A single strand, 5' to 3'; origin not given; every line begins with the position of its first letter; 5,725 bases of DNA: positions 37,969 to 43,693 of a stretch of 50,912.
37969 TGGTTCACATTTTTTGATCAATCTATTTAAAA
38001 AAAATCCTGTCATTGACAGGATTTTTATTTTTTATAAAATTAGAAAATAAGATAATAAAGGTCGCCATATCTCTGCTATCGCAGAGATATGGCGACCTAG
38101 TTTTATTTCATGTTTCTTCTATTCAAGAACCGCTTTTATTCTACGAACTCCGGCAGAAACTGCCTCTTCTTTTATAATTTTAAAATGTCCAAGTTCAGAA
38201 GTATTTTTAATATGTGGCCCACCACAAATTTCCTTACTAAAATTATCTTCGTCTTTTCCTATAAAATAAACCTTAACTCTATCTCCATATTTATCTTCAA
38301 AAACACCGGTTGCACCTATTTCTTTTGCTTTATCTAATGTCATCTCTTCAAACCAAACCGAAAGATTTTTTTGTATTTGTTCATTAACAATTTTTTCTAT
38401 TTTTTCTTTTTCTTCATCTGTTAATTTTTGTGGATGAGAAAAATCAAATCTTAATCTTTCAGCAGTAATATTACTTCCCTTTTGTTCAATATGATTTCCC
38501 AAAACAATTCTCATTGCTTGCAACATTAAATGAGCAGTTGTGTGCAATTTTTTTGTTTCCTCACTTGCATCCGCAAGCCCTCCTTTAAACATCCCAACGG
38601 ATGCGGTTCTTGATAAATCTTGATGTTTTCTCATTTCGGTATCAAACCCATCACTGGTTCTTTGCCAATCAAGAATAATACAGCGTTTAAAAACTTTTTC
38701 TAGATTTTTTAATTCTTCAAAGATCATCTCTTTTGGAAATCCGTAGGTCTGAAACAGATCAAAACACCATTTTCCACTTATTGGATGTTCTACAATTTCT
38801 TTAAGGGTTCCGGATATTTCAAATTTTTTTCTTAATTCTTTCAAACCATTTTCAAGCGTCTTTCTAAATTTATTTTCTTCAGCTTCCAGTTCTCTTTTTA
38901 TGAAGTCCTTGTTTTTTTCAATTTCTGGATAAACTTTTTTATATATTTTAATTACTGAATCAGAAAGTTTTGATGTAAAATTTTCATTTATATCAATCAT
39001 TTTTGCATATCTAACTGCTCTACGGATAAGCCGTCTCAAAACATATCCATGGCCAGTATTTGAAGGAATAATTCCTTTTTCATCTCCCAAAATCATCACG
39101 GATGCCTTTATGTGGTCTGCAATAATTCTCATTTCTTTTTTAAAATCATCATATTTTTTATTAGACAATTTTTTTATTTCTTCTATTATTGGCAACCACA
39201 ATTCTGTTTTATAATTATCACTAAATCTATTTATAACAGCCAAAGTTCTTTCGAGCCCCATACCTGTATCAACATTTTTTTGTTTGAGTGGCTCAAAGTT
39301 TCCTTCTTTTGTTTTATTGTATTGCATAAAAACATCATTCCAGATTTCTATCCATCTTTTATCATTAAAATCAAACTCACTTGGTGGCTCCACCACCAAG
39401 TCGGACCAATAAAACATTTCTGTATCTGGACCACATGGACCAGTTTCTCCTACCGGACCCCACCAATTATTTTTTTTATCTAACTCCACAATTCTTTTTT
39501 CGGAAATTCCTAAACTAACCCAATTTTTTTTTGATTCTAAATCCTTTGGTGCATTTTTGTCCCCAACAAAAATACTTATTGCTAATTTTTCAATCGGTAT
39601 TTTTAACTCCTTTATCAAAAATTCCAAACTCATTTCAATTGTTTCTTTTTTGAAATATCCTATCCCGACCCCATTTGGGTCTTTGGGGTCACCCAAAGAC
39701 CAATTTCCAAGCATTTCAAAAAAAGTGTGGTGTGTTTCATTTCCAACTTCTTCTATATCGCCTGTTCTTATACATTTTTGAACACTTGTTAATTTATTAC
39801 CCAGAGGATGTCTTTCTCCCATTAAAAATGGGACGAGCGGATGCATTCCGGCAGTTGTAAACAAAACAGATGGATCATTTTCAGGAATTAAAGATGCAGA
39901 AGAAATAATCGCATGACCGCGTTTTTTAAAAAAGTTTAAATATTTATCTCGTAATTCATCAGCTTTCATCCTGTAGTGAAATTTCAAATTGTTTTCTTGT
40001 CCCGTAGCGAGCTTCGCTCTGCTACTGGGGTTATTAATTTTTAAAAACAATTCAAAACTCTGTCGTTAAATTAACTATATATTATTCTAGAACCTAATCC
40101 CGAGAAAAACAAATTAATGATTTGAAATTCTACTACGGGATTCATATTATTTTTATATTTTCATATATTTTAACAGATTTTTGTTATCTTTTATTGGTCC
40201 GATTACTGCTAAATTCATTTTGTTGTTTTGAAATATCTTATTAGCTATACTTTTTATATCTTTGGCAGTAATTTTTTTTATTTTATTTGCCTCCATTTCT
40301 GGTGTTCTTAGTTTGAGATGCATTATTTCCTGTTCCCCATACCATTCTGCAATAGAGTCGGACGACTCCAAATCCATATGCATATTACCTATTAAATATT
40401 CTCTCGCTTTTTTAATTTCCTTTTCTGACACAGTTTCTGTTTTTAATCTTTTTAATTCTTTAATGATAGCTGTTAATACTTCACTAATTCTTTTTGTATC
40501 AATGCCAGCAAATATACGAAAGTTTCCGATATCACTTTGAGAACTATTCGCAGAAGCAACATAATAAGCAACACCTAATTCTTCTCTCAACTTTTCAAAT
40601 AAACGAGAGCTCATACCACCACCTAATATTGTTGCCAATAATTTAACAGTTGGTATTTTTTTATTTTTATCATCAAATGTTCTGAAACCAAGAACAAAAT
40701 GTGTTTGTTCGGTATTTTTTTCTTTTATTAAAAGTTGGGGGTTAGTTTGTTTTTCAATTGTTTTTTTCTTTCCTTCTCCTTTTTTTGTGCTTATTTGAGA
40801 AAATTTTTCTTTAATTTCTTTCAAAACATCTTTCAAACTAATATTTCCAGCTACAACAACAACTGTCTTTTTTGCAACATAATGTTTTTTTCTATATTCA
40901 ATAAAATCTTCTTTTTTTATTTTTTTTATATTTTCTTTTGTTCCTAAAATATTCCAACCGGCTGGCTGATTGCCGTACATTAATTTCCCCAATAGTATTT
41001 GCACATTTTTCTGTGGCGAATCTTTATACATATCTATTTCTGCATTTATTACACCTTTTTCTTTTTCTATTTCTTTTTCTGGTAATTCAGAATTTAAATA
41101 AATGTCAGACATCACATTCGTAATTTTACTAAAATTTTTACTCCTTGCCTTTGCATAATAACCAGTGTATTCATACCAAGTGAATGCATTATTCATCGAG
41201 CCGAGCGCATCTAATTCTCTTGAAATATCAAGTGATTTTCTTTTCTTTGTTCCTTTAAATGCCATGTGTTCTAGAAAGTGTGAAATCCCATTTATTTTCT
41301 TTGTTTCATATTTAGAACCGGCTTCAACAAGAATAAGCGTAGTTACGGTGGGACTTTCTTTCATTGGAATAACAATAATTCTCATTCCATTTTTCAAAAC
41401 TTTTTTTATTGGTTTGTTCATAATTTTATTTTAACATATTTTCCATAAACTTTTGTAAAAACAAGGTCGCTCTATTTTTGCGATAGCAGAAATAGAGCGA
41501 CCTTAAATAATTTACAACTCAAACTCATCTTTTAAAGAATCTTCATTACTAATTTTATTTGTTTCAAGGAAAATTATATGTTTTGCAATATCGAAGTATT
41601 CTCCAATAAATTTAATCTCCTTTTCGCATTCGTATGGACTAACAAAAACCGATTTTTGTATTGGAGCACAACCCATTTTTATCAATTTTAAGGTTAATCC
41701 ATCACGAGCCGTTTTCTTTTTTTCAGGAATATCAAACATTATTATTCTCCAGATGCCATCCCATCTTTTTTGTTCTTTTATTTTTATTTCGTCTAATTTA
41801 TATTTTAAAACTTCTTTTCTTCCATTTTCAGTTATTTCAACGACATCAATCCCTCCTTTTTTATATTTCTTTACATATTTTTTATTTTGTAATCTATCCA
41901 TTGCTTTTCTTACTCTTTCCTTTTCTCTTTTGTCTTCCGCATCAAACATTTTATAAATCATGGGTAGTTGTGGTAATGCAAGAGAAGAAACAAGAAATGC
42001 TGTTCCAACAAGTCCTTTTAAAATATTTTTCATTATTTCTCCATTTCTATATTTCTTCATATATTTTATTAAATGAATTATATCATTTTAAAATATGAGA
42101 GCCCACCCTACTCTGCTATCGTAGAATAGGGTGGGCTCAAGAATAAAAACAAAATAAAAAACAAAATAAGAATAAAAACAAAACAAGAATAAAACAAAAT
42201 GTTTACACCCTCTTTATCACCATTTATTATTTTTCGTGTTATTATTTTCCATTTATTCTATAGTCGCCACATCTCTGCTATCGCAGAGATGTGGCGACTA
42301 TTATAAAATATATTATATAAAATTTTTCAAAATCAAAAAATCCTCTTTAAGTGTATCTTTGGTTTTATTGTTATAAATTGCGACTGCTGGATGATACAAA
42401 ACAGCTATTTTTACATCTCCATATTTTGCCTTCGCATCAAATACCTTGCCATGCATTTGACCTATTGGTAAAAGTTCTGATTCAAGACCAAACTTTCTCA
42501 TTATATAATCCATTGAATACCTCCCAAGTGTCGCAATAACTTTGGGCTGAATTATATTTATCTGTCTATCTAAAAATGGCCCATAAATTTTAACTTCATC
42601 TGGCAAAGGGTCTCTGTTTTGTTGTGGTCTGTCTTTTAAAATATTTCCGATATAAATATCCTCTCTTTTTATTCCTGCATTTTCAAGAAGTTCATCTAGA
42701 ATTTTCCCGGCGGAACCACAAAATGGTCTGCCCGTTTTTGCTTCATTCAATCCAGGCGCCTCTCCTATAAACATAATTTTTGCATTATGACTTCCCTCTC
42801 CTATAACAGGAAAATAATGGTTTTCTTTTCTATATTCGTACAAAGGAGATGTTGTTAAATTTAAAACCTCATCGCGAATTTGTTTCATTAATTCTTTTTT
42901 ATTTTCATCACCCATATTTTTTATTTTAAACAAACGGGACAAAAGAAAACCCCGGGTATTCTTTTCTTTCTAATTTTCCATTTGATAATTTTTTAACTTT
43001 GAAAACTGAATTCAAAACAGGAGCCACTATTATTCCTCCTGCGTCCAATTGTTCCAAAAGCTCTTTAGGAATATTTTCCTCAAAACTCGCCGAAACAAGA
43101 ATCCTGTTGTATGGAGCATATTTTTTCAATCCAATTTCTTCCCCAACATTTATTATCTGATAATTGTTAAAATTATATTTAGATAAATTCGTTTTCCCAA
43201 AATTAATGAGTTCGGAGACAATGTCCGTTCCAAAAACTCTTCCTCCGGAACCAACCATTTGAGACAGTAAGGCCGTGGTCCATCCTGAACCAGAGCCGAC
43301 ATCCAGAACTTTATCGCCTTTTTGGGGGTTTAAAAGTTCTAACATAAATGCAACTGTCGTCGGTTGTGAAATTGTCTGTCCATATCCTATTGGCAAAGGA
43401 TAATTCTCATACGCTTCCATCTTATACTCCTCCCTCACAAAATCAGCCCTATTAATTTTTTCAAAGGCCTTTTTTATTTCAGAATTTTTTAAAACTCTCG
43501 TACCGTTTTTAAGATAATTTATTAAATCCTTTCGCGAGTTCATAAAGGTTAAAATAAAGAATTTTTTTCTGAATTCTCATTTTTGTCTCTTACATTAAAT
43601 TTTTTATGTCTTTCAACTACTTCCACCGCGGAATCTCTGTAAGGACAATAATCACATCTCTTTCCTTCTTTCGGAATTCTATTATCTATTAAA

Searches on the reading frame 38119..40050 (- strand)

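Call 86: search_protein_families(library=pfam, proteins=[window:38119-40050:-], max_evalue=0.00001)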
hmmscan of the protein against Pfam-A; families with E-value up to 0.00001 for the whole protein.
window:38119-40050:- (643 aa): 2 families
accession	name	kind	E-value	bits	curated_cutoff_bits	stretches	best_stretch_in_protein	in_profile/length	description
PF01411.24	tRNA-synt_2c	-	1.7e-126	423.4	30.3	1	32-448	1-406/552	tRNA synthetases class II (A)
PF07973.19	tRNA_SAD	-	2.4e-16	59.9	24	1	592-638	1-43/44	Threonyl and Alanyl tRNA synthetase second additional domain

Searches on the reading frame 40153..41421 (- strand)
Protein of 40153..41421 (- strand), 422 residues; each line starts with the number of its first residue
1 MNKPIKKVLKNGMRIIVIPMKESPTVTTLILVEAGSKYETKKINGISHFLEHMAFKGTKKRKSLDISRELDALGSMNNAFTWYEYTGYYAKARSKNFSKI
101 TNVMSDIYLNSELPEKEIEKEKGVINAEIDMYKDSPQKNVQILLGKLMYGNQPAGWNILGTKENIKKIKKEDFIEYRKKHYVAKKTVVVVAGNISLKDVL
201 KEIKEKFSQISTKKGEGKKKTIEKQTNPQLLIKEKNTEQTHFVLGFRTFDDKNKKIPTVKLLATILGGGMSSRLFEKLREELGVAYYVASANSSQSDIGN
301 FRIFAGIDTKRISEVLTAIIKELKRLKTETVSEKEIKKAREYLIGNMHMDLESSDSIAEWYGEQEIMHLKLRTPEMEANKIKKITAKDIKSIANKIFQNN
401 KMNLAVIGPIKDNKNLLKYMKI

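Call 86: search_protein_families(library=pfam, proteins=[window:40153-41421:-], max_evalue=0.00001)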
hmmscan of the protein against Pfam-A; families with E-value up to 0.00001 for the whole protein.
window:40153-41421:- (422 aa): 2 families
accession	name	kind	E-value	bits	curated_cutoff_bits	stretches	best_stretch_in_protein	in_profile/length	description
PF05193.26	Peptidase_M16_C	-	2.1e-41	142.2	23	1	167-342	1-180/181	Peptidase M16 inactive domain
PF00675.25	Peptidase_M16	-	1.6e-36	125.9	22.3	1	21-161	8-148/149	Insulinase (Peptidase family M16)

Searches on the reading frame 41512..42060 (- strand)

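Call 86: search_protein_families(library=pfam, proteins=[window:41512-42060:-], max_evalue=0.00001)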
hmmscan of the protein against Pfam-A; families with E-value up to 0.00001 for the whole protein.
window:41512-42060:- (182 aa): 1 family
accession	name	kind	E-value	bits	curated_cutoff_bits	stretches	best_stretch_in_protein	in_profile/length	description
PF20803.2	PaaX_M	-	3.4e-21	75.6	24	1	98-174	2-78/83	PaaX protein central Cas2-like domain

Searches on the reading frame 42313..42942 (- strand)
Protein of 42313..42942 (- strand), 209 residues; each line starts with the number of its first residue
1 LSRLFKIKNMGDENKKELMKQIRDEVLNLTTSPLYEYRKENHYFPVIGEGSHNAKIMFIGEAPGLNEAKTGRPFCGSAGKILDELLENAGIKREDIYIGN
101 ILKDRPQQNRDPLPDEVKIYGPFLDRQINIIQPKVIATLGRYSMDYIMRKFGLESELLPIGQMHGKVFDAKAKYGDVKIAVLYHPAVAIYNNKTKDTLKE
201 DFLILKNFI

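Call 86: search_protein_families(library=pfam, proteins=[window:42313-42942:-], max_evalue=0.00001)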
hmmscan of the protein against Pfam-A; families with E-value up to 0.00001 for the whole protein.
window:42313-42942:- (209 aa): 1 family
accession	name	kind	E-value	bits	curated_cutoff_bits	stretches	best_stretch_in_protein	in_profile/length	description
PF03167.25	UDG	-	2.4e-31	109.2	24.3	1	48-199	2-133/141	Uracil DNA glycosylase superfamily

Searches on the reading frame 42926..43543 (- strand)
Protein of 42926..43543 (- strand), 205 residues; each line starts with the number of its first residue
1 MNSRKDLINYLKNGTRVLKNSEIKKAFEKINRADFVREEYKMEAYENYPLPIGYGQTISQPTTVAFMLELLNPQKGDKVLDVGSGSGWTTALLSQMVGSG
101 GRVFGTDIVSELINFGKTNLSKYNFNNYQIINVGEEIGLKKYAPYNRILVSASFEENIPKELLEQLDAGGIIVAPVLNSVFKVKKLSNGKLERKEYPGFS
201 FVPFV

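Call 86: search_protein_families(library=pfam, proteins=[window:42926-43543:-], max_evalue=0.00001)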
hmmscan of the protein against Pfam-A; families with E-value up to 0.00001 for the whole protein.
window:42926-43543:- (205 aa): 4 families
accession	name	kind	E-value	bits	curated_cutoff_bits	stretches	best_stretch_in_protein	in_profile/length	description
PF01135.25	PCMT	-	1.4e-52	179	20.3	1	3-204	2-205/210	Protein-L-isoaspartate(D-aspartate) O-methyltransferase (PCMT)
PF13847.12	Methyltransf_31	-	4.8e-08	33.2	27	1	74-130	2-58/145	Methyltransferase domain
PF13649.12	Methyltransf_25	-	3.6e-06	28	27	1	79-130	1-50/97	Methyltransferase domain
PF01209.24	Ubie_methyltran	-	4.9e-06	26.5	20.1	1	66-130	38-102/233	ubiE/COQ5 methyltransferase family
